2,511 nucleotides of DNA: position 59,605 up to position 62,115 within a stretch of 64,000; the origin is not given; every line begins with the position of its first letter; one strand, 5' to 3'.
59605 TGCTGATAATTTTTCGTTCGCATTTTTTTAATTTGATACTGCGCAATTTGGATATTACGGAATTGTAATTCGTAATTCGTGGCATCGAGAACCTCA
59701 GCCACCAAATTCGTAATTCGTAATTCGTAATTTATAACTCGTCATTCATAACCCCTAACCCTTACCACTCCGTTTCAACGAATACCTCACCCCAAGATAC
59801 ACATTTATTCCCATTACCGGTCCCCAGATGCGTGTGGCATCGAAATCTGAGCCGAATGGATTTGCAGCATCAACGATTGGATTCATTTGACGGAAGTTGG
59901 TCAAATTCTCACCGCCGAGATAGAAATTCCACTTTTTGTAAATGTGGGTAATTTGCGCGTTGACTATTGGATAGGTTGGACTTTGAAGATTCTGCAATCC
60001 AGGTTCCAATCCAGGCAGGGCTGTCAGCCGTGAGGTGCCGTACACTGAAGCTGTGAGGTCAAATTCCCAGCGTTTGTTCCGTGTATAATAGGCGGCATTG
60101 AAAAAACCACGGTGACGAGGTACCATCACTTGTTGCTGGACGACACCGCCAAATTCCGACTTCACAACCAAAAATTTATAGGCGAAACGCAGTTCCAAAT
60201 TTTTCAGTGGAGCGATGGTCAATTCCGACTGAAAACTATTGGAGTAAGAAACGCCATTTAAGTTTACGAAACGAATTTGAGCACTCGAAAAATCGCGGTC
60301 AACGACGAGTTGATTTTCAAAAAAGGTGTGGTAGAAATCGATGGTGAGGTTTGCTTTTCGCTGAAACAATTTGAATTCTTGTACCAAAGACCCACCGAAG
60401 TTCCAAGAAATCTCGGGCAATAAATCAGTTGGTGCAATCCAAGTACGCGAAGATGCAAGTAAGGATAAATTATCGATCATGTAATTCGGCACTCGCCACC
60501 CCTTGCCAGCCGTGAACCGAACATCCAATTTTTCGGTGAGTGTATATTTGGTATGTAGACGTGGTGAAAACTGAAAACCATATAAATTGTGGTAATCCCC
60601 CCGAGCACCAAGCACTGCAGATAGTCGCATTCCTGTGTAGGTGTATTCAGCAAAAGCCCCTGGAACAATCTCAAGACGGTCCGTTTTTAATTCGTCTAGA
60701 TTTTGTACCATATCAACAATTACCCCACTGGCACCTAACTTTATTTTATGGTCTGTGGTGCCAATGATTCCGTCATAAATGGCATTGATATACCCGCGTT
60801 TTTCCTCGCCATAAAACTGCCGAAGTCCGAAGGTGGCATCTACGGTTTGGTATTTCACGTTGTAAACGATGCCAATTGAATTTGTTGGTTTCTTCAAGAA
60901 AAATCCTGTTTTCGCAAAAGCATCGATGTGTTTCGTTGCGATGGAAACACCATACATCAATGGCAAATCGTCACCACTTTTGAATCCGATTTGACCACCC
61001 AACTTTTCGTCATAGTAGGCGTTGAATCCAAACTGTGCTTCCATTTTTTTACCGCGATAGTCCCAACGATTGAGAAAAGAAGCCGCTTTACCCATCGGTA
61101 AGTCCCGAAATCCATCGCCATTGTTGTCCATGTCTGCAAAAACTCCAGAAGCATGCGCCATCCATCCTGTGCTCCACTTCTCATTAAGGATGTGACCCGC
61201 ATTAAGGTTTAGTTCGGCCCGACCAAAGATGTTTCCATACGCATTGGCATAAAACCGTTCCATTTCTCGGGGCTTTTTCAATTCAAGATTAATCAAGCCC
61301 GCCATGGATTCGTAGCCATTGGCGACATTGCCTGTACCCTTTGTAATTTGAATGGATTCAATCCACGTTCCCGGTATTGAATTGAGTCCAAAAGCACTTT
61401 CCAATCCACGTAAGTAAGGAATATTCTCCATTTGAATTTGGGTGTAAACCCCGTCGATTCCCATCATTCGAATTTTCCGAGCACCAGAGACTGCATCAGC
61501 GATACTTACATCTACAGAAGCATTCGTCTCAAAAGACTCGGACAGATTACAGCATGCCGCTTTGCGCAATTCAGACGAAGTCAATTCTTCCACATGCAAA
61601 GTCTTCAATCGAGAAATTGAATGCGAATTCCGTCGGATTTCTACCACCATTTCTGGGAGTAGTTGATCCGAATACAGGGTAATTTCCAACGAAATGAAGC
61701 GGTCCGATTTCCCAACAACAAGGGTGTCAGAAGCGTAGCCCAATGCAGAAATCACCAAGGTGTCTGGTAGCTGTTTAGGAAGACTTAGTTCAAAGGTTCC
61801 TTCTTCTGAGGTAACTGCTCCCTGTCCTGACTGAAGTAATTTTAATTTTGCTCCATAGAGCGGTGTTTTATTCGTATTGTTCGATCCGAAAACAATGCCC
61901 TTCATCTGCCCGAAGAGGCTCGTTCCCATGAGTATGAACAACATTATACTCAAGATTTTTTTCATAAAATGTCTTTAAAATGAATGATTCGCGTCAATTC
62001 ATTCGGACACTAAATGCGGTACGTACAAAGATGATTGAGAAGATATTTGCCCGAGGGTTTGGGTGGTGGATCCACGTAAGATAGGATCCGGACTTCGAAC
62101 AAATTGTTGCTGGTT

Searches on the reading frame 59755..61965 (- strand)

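Call 53: search_protein_families(library=pfam, proteins=[window:59755-61965:-], max_evalue=0.00001)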
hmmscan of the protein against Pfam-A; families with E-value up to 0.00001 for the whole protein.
window:59755-61965:- (736 aa): 3 families
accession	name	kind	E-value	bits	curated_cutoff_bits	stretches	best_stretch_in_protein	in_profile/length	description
PF00593.30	TonB_dep_Rec_b-barrel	-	7.9e-19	69.3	27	1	311-688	79-436/436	TonB dependent receptor-like, beta-barrel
PF13715.12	CarbopepD_reg_2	-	4.3e-10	39.9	32.2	1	29-108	7-88/88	CarboxypepD_reg-like domain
PF07715.20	Plug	-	1.9e-06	28.8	23.9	1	125-223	9-106/107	TonB-dependent Receptor Plug Domain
